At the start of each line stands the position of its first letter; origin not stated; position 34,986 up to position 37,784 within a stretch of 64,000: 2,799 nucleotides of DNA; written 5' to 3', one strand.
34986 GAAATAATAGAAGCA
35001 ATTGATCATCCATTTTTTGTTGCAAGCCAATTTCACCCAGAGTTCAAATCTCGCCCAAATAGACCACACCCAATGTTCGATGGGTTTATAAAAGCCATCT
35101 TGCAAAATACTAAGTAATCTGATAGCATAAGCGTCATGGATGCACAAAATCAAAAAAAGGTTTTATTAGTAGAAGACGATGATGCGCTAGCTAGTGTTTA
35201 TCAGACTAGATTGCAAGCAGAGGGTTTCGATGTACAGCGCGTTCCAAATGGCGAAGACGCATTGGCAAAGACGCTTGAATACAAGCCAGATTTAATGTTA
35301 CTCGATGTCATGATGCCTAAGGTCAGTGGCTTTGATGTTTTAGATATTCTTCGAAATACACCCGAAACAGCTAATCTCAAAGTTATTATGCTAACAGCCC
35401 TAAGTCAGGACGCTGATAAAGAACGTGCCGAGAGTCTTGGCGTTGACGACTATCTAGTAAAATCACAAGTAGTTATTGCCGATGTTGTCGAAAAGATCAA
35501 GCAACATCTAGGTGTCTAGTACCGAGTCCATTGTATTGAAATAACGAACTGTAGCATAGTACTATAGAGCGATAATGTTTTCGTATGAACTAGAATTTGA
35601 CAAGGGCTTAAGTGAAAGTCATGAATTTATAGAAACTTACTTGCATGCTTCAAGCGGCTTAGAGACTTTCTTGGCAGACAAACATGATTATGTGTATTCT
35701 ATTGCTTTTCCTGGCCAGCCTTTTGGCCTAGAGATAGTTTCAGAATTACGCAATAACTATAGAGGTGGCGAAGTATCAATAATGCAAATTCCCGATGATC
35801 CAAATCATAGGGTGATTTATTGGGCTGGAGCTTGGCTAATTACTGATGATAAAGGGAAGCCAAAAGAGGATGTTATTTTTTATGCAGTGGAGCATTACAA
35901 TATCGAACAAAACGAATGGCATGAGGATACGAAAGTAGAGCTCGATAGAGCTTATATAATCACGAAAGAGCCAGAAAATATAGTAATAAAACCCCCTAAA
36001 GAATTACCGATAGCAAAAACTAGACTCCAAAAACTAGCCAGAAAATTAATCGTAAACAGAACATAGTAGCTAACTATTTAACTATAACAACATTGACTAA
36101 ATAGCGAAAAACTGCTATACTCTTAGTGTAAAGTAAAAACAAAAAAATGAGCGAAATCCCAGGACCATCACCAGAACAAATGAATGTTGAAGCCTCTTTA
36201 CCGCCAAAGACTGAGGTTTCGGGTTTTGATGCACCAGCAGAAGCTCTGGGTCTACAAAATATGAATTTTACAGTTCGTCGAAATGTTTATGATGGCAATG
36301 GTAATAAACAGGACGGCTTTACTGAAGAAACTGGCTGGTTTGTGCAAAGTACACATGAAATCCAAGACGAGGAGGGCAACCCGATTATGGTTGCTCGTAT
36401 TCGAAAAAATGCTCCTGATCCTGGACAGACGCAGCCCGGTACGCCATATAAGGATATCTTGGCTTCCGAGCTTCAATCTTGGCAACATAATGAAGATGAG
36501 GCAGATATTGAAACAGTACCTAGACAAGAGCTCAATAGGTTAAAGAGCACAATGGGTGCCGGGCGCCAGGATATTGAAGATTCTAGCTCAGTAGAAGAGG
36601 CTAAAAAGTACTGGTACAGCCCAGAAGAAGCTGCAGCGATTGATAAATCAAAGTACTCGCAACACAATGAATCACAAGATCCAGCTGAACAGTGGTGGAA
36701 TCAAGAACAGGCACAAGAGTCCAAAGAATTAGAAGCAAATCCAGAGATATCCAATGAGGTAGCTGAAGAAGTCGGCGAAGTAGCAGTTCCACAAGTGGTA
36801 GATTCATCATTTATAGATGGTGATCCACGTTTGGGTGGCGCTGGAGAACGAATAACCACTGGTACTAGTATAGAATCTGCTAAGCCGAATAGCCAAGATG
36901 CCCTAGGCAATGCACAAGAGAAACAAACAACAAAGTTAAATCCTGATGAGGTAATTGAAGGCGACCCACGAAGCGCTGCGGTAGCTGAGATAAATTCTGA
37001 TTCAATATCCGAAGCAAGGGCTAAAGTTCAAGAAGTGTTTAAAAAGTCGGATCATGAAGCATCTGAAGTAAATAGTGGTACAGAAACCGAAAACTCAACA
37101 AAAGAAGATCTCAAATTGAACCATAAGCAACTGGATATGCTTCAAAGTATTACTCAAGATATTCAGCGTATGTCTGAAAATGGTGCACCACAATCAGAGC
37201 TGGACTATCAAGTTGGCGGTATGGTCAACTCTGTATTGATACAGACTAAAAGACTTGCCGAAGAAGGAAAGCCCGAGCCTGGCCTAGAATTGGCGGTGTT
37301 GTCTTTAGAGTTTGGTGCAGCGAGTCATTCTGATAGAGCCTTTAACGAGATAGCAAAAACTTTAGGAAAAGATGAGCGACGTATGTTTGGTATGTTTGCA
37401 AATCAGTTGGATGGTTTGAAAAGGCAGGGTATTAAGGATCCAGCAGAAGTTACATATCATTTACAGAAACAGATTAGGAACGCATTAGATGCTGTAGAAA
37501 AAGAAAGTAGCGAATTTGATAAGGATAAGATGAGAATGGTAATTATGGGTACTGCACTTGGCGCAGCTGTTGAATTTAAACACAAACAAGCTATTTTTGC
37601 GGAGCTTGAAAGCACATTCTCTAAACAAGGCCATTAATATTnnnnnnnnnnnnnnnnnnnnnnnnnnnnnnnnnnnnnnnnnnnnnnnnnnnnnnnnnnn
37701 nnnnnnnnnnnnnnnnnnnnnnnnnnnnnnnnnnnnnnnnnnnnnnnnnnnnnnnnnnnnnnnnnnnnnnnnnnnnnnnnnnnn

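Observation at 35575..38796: Three consecutive acidic orphan proteins; two share an N-terminal domain and one ends in a ParB/Srx-like motif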

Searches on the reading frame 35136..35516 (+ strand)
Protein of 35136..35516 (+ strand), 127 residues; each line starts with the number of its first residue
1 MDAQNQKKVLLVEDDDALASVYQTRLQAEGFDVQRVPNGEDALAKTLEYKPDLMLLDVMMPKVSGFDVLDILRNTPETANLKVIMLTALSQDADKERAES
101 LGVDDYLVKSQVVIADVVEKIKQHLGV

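Call 101: search_protein_families(library=pfam, proteins=[window:35136-35516:+], max_evalue=0.01)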
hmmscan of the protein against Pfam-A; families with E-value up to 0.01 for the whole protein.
window:35136-35516:+ (127 aa): 2 families
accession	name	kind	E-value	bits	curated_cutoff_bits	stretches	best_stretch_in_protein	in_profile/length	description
PF00072.30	Response_reg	-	3.3e-24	85.6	30.2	1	9-110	1-100/111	Response regulator receiver domain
PF23198.2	PDE8A_N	-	0.0048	17.3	29.6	1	4-99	7-101/147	PDE8A-like, N-terminal domain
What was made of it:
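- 35136..35519 (+): Single-domain CheY-like receiver gene (context). It lies immediately upstream of this slot in all syntenic genomes examined. Pfam Response_reg E 3.3e-24 (call 101).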

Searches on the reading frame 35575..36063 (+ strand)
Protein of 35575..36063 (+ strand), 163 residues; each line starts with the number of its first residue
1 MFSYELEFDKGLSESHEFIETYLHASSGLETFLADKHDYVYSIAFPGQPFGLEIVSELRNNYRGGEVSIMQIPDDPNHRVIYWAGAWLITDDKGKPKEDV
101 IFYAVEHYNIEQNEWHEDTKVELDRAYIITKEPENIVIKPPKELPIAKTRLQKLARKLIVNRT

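Call 3: search_protein_families(library=pfam, proteins=[window:35575-36063:+], max_evalue=1)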
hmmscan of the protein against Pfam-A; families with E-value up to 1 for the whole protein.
window:35575-36063:+ (163 aa): 1 family
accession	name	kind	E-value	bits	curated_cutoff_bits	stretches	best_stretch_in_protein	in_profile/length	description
PF20856.2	SdbC_C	-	0.06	14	27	1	4-27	11-34/70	SdbC, C-terminal domain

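Call 18: search_protein_families(library=ncbifam, proteins=[window:35575-36063:+], max_evalue=1)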
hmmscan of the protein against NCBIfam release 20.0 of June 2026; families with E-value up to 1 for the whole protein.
window:35575-36063:+ (163 aa): 0 families

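Call 35: find_encoding_contigs(protein=window:35575-36063:+, flank=3000, max_places=4)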
Protein window:35575-36063:+ (163 aa): 8 contigs read that carry it; 4 places shown.
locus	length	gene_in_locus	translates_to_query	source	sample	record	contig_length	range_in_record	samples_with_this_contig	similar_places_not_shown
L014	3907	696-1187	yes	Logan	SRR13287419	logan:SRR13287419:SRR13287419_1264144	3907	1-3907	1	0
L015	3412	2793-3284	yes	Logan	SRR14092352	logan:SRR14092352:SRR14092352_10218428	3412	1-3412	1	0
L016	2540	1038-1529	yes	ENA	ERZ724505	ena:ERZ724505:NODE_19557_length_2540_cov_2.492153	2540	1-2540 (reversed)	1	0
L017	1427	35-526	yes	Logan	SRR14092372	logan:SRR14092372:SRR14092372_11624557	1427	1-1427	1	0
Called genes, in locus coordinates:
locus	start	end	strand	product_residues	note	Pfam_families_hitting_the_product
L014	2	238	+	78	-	?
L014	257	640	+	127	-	PF00072:Response_reg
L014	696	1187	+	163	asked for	-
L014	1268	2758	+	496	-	-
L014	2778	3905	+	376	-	?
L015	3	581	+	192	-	?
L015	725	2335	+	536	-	PF01656:CbiA (faint), PF06418:CTP_synth_N, PF00117:GATase, PF07722:Peptidase_C26 (weak)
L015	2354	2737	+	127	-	PF00072:Response_reg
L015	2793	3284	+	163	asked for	-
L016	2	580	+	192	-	?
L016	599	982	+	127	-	PF00072:Response_reg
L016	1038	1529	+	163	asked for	-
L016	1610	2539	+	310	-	?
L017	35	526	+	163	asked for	-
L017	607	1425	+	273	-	?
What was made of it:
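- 35575..36066 (+): ORF A, 163 aa, pI 5.15. A hypervariable, lineage-restricted accessory gene. Identical copies occur on 8 contigs (call 35).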

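Call 66: find_related_loci(query=A8, collection=metagenome_contigs, flank=5000)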
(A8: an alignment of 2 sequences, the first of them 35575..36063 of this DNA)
Query A8 (163 aa) in metagenome_contigs; peptide patterns used: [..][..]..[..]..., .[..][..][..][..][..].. (x = any residue, [..] = any of these).
287 stretches matched a pattern; 1 encode a relative of the query (tblastn E <= 1e-3); 1 distinct loci.
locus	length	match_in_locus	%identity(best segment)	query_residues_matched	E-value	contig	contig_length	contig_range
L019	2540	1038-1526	100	1-163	4e-116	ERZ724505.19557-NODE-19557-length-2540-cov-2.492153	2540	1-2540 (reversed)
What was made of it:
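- Tried and rejected: ORF A. The metagenome scan returned only an identical contig (call 66).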

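Call 78: search_protein_families(library=padloc, proteins=[window:35575-36063:+], max_evalue=0.1)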
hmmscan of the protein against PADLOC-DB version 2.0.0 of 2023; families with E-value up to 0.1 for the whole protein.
window:35575-36063:+ (163 aa): 0 families

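Call 79: search_protein_families(library=phrogs, proteins=[window:35575-36063:+], max_evalue=0.1)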
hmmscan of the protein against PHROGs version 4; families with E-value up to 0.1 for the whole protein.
window:35575-36063:+ (163 aa): 0 families
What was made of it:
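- Checked: Nothing is credible in Pfam, NCBIfam, PADLOC or PHROGs (calls 3, 18, 78, 79).
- Tried and rejected: Pfam, NCBIfam, PADLOC and PHROGs gave nothing credible for A, B or C (calls 3, 18, 78, 79).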

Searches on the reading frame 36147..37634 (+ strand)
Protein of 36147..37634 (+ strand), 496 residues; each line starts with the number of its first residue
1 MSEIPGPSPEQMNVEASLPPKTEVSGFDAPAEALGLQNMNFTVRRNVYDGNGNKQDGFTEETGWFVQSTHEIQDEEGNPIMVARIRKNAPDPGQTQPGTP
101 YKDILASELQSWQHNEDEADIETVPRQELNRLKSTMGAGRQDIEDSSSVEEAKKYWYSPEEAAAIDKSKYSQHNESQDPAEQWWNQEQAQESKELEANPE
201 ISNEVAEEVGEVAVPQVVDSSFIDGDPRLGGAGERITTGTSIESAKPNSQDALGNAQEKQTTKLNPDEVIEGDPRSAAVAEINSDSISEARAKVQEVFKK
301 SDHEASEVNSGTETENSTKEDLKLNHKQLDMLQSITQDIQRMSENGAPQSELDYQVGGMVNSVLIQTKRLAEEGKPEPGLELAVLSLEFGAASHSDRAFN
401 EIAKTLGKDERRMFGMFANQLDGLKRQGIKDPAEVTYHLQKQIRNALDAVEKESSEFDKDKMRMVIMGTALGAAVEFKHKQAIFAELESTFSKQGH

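Call 3: search_protein_families(library=pfam, proteins=[window:36147-37634:+], max_evalue=1)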
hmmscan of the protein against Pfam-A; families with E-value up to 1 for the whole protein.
window:36147-37634:+ (496 aa): 3 families
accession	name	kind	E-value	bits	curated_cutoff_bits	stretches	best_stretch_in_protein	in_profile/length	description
PF00343.26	Phosphorylase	-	0.019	13.7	27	1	397-461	579-642/713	Carbohydrate phosphorylase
PF11504.14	Colicin_Ia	-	0.1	13.2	25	0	265-300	22-57/72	Colicin Ia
PF00462.30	Glutaredoxin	-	0.27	11.9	22.9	0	194-218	30-54/60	Glutaredoxin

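Call 7: find_homologous_proteins(query=window:36147-37634:+, max_evalue=0.001)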
Query window:36147-37634:+ (496 aa): 2 proteins with E <= 0.001 among 8000 candidates.
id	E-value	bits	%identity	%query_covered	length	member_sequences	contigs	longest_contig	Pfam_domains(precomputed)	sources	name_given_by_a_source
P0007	1.2e-259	880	98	84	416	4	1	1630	-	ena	-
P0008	3.1e-243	826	82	100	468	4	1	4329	-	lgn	-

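Call 18: search_protein_families(library=ncbifam, proteins=[window:36147-37634:+], max_evalue=1)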
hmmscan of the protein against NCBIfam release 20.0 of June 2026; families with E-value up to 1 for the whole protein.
window:36147-37634:+ (496 aa): 1 family
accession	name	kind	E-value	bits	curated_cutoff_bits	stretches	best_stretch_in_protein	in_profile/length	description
TIGR02712.1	urea_carbox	equivalog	0.066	10.8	1303.85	1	123-212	1045-1135/1201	urea carboxylase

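Call 61: find_encoding_contigs(protein=P0008, flank=5000, max_places=3)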
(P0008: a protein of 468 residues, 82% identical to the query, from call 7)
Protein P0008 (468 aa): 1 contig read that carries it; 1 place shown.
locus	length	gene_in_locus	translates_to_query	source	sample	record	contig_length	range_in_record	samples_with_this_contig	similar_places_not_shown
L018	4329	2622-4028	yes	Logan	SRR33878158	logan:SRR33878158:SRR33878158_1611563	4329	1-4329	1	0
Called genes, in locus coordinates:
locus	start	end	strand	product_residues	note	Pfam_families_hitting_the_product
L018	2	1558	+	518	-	?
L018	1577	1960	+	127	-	PF00072:Response_reg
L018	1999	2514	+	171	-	-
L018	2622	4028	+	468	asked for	-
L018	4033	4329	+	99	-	?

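Call 78: search_protein_families(library=padloc, proteins=[window:36147-37634:+], max_evalue=0.1)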
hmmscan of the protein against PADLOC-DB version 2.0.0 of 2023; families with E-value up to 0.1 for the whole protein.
window:36147-37634:+ (496 aa): 0 families

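Call 79: search_protein_families(library=phrogs, proteins=[window:36147-37634:+], max_evalue=0.1)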
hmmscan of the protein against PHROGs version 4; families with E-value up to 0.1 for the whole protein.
window:36147-37634:+ (496 aa): 0 families

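Call 101: search_protein_families(library=pfam, proteins=[L018:1999-2511:+], max_evalue=0.01)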
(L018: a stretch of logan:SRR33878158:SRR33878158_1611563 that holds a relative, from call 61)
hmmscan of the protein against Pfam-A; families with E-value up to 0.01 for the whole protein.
L018:1999-2511:+ (171 aa): 0 families
